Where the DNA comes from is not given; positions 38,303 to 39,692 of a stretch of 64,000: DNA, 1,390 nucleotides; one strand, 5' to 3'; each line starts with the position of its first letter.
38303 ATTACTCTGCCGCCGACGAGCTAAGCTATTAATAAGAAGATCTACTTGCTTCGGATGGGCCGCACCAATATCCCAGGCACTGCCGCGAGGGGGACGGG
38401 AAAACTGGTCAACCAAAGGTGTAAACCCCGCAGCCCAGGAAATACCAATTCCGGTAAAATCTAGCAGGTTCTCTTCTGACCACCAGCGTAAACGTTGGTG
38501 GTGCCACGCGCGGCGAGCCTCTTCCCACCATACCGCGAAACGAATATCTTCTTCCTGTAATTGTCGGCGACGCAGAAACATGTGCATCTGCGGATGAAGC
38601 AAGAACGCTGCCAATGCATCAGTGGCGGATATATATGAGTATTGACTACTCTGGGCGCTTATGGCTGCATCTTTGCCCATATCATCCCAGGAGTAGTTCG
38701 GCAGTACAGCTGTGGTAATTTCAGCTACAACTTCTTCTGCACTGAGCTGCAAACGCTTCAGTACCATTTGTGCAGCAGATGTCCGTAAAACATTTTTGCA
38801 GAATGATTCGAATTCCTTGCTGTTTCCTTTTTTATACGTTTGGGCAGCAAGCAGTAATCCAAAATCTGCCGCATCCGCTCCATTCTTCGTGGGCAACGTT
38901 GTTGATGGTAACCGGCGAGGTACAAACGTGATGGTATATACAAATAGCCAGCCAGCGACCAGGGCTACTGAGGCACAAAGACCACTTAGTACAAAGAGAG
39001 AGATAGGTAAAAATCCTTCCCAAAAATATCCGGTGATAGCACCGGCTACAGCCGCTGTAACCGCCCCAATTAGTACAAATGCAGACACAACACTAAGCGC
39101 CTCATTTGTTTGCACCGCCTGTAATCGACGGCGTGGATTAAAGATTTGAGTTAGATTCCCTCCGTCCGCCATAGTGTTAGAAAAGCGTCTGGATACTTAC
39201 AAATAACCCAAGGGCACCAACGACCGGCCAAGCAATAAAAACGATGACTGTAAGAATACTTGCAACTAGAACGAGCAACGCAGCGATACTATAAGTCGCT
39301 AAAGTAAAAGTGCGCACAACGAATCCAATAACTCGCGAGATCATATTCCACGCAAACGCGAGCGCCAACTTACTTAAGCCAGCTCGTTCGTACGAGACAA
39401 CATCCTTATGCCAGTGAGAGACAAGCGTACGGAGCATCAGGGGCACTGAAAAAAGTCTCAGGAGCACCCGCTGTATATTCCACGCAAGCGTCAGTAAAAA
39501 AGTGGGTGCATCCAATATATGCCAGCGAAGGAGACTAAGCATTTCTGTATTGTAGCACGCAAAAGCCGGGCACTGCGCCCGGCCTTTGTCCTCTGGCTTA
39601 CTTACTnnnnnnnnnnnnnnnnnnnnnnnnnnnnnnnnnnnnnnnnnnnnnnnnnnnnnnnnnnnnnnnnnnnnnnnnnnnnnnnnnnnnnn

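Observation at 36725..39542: Membrane-anchored Clp/Hsp100-like unfoldase with a pseudo-ATPase D1 domain, coupled to a small membrane protein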

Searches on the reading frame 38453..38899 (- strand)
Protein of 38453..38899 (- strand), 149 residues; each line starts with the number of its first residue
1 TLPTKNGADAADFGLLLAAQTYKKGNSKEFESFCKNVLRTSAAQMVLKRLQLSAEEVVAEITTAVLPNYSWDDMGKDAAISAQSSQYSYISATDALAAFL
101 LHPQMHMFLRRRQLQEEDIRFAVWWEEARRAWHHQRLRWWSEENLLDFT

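Call 77: search_solved_structures(query=A7, max_evalue=10, show_alignments=1)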
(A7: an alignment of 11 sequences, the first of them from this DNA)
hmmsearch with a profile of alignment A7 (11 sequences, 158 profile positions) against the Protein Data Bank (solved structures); distinct sequences matched with E-value up to 10: 23.
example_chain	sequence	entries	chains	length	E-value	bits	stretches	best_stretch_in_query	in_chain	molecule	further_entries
1lzw_B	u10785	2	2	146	4.3e-05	27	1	74-133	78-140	ATP-dependent clp protease ATP-binding subunit ClpA | ATP dependent clp protease ATP-binding subunit clpA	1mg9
1k6k_A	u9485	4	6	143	5.5e-05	26.6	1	74-133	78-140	ATP-DEPENDENT CLP PROTEASE ATP-BINDING SUBUNIT CLPA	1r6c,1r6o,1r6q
1mbu_A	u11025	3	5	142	6e-05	26.5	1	74-133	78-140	ATP-Dependent clp Protease ATP-Binding Subunit clp A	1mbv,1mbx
5u2u_A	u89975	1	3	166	0.00092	22.6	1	72-123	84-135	Heat shock protein 104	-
6w1z_A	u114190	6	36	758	0.0025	21.2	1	75-134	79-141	ATP-dependent Clp protease ATP-binding subunit ClpA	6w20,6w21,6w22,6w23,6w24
7uiv_A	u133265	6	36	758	0.0025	21.2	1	75-134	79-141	ATP-dependent Clp protease ATP-binding subunit ClpA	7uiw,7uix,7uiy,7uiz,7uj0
1ksf_X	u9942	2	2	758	0.0025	21.2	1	75-134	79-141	ATP-DEPENDENT CLP PROTEASE ATP-BINDING SUBUNIT CLPA | ClpA protein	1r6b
6amn_A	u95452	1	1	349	0.0091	19.4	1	73-123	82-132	Heat shock protein 104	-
5wbw_A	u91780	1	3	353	0.0093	19.4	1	73-123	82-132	Heat shock protein 104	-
5u2l_A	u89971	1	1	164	0.03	17.7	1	73-123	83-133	Heat shock protein 104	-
6ahf_A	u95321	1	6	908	0.063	16.7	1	73-123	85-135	Heat shock protein 104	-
5vjh_A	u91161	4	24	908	0.063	16.7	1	73-123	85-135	Heat shock protein 104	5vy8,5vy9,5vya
5kne_A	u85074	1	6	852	0.066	16.6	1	73-123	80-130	Heat shock protein 104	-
6n8t_A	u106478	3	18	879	0.067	16.6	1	73-123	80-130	Heat shock protein 104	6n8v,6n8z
1pl5_A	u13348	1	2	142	0.19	15.1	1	59-145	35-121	Regulatory protein SIR4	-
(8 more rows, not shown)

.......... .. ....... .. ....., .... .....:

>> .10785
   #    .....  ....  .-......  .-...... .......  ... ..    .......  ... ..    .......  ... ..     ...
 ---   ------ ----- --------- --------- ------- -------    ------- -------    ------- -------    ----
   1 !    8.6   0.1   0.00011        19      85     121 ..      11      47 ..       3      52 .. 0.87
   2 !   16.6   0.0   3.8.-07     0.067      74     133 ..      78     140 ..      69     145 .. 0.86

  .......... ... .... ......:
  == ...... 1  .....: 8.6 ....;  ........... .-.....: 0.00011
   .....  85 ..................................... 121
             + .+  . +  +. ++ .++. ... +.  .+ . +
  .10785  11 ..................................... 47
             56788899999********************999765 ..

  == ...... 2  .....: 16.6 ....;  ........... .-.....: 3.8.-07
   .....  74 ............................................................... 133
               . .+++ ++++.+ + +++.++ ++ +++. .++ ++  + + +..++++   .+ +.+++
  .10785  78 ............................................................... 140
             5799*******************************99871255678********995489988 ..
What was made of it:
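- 38453..38881 (-): ATPase aa 98-240: a divergent Clp N-domain followed by the start of a Trp-rich linker. PDB profile hits to ClpA-N at 4e-5 and Hsp104-N at 9e-4 (call 77).
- On Clp/Hsp100 class I (two-AAA+ Clp ATPases): A profile search of PDB gives ClpA-N at E 4e-5 and Hsp104-N at 9e-4 (call 77).
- Checked: A profile search of PDB has the ClpA N-domain as best hit at E 4e-5 and Hsp104-N at 9e-4 (call 77).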

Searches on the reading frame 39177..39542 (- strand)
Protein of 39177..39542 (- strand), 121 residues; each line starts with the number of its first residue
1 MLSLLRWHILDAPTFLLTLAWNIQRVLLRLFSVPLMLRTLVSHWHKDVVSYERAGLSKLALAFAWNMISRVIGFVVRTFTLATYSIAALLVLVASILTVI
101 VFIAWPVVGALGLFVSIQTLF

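Call 3: search_protein_families(library=pfam, proteins=[window:39177-39542:-], max_evalue=0.01)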
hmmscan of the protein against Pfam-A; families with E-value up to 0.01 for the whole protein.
window:39177-39542:- (121 aa): 0 families

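Call 4: search_protein_families(library=ncbifam, proteins=[window:39177-39542:-], max_evalue=0.01)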
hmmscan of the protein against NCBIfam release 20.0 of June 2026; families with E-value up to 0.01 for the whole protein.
window:39177-39542:- (121 aa): 0 families

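Call 15: find_homologous_proteins(query=window:39177-39542:-, max_evalue=0.001)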
Query window:39177-39542:- (121 aa): 9 proteins with E <= 0.001 among 168 candidates.
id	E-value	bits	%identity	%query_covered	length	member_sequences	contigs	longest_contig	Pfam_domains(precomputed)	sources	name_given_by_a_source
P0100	1.3e-66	240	100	100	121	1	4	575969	-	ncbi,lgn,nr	ncbi:MAG: hypothetical protein HYR90_04495 [Candidatus Andersenbacteria bacterium]|nr:hypothetical p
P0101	3.5e-42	161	67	99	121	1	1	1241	-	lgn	-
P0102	8.5e-33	131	54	99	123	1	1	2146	-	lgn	-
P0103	8.8e-30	121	55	88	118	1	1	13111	-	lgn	-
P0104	1.6e-28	117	49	96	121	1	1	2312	-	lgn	-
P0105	3.3e-28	116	47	99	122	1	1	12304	-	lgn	-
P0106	8.8e-27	112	51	92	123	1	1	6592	-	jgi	jgi:hypothetical protein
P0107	1.2e-25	108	50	93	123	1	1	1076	-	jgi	jgi:hypothetical protein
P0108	1.7e-23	101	49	98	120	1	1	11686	-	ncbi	-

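Call 40: search_protein_representatives(alignment_id=A3)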
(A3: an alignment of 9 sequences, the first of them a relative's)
Query: 9 sequences, 121 profile positions. Proteins with E-value up to 0.001 (for the whole library): 754; up to 1e-10: 89; up to 1e-30: 8. The best 150 are listed.
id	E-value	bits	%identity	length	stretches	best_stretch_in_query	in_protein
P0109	3.6e-36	140.2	-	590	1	1-111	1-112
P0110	9.9e-36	138.8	-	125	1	1-118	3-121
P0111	1.2e-35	138.6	-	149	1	2-119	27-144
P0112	5.4e-35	136.4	-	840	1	1-117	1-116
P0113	2.3e-34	134.4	-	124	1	3-120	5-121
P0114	7.3e-34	132.8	-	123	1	1-120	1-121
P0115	3.9e-33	130.5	-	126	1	3-118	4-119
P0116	7.8e-32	126.3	-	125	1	2-119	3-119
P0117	2.4e-30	121.4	-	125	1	3-118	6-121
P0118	1.4e-29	119.0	-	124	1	3-118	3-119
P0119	9.4e-29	116.3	-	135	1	2-120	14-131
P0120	6.7e-28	113.5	-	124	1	1-120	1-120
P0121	3.0e-26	108.2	-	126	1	3-118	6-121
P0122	1.4e-25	106.1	-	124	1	3-117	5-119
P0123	1.4e-25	106.0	-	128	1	3-117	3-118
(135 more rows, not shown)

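Call 52: find_homologous_proteins(query=A4, max_evalue=0.00001)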
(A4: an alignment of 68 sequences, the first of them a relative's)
Query A4 (68 sequences) (125 aa, profile of the alignment): 1455 proteins with E <= 0.00001 among 7467 candidates; the best 120 are listed.
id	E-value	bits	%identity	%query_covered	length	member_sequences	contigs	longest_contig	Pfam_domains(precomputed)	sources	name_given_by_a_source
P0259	8.0e-39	150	40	99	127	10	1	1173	-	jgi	-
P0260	1.3e-38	149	42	98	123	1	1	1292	-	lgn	-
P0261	1.5e-38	149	42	90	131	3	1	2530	-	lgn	-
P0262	2.0e-38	149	45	98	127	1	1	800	-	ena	-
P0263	2.0e-38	149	48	99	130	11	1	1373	-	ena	-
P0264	2.2e-38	149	41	99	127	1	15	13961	-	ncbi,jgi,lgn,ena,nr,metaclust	ncbi:MAG: hypothetical protein COT37_01175 [Parcubacteria group bacterium CG08_land_8_20_14_0_20_43_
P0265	4.3e-38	148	41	99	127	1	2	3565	-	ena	-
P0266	4.3e-38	148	46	98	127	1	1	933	-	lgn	-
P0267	6.3e-38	147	43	99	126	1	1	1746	-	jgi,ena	-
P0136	8.8e-38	147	42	99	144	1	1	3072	-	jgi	jgi:hypothetical protein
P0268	1.8e-37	146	42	98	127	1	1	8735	-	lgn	-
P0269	3.3e-37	145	43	99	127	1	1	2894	-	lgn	-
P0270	5.4e-37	144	65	100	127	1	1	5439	-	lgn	-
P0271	6.8e-37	144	49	61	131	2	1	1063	-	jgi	-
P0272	8.0e-37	144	62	100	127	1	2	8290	-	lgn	-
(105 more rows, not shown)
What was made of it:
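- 39177..39542 (-): Gene for the 121-aa small membrane partner. It belongs to an undescribed family with no Pfam, NCBIfam, PADLOC or PHROG match. Family size is 754 representatives at 50% identity (call 40) and at least 1455 clusters at 90% identity (call 52).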

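Call 62: predict_structure(alignment_id=A6)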
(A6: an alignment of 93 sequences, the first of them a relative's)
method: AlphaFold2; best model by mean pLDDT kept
length: 121 residues; sequences in the alignment: 93
mean_pLDDT: 91.7   pTM: 0.71
mean pLDDT of the five models: 91.7, 90.4, 89.1, 88.5, 88.4
residues with pLDDT >= 90: 89; 70-90: 26; 50-70: 6; < 50: 0
segments of 3 or more residues with pLDDT < 50: none
pLDDT, mean of each block of 10 residues (from residue 1): 93 97 97 92 70 82 89 93 98 97 95 97 95
secondary structure, 60 per line:
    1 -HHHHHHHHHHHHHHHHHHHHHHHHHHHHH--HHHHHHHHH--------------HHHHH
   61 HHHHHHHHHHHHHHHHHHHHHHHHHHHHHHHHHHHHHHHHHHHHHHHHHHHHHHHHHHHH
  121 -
elements in order: H2-30 H33-41 H56-120
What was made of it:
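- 39312..39542 (-): Partner aa 1-77: the conserved, positively charged, helical N-terminal region, inferred to be cytoplasmic. Motif: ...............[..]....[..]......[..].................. AF2 helices 2-30, 33-41 and 56 onward, pLDDT 91.7 (call 62).
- Checked: AF2 gives helices 2-30, 33-41 and 56-120 (call 62).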

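Call 65: fold_search(model_id=the predicted structure, library=pdb)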
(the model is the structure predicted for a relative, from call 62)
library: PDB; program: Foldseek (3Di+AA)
matches with E <= 10: 30; with E <= 0.001: 0
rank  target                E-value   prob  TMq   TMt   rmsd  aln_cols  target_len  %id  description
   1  7psl_A                2.8e+00  0.13  0.34  0.11   8.9       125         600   12  S. cerevisiae Atm1 in MSP1D1 nanodiscs in nucleotide-free state (released 2021-12-29)
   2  3ogi_B                4.3e+00  0.13  0.26  0.36  10.7        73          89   14  Crystal structure of the Mycobacterium tuberculosis H37Rv EsxOP complex (Rv2346c-Rv2347c) (released 2010-08-25)
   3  7q3h_A                4.3e+00  0.05  0.23  0.06  24.1       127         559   12  Pentameric ligand-gated ion channel, DeCLIC at pH 7 with 10 mM EDTA (released 2022-11-16)
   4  5bw9_G                4.5e+00  0.16  0.41  0.38   7.6       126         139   10  Crystal Structure of Yeast V1-ATPase in the Autoinhibited Form (released 2016-06-08)
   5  8iyj_V9               4.5e+00  0.12  0.31  0.37  11.6        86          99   15  Cryo-EM structure of the 48-nm repeat doublet microtubule from mouse sperm (released 2023-07-05)
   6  2z0o                  4.5e+00  0.08  0.31  0.12  19.8       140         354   10  Crystal structure of APPL1-BAR-PH domain (released 2008-05-13)
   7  2q13                  4.8e+00  0.07  0.29  0.11  19.9       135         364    8  Crystal structure of BAR-PH domain of APPL1 (released 2007-08-14)
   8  5bw9_g                5.4e+00  0.15  0.42  0.38   7.4       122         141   13  Crystal Structure of Yeast V1-ATPase in the Autoinhibited Form (released 2016-06-08)
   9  2f1m_A                5.4e+00  0.10  0.28  0.15   8.1        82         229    8  Conformational flexibility in the multidrug efflux system protein AcrA (released 2006-03-21)
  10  6v4s_A                5.4e+00  0.04  0.21  0.07  25.8       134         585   14  A Closed pore conformation of a Pentameic ligand-gated ion channel with additional N-terminal domain (released 2020-06-03)
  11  7n6g_3I               5.7e+00  0.07  0.27  0.11  12.3       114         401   11  C1 of central pair (released 2022-05-18)
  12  6v4s_B                5.7e+00  0.04  0.21  0.07  25.8       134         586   14  A Closed pore conformation of a Pentameic ligand-gated ion channel with additional N-terminal domain (released 2020-06-03)
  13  6v4s_C                5.7e+00  0.04  0.21  0.07  25.8       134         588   14  A Closed pore conformation of a Pentameic ligand-gated ion channel with additional N-terminal domain (released 2020-06-03)
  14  9lws_B                6.1e+00  0.04  0.26  0.14  13.6       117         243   13  Cryo-EM structure of PI3Kalpha H1047R in complex with compound UCL-TRO-1938 (released 2025-10-15)
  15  4w4k_C                6.4e+00  0.18  0.39  0.53   4.2        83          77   14  Crystal structure of a PE25-PPE41 heterodimer from a type VII secretion system of M. tuberculosis (released 2014-10-01)
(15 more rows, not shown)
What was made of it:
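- Tried and rejected: Foldseek against PDB found nothing (best E 2.8, call 65).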

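Call 78: search_protein_families(library=padloc, proteins=[window:39177-39542:-], max_evalue=0.001)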
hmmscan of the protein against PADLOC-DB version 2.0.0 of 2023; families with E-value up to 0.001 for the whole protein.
window:39177-39542:- (121 aa): 0 families

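Call 79: search_protein_families(library=phrogs, proteins=[window:39177-39542:-], max_evalue=0.001)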
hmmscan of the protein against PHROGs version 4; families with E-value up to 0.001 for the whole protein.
window:39177-39542:- (121 aa): 0 families

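Call 84: search_protein_families(library=pfam, alignment_id=A4, max_evalue=0.01)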
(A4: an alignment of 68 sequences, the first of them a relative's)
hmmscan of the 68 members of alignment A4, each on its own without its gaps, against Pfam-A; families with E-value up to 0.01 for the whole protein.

A. member 1, P0130 (125 aa): 0 families

B. families by the number of members that match (of 68 scanned): 0 families
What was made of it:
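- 39177..39542 (-): No family hit in calls 3, 4, 78, 79, and none for 68 relatives in call 84.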
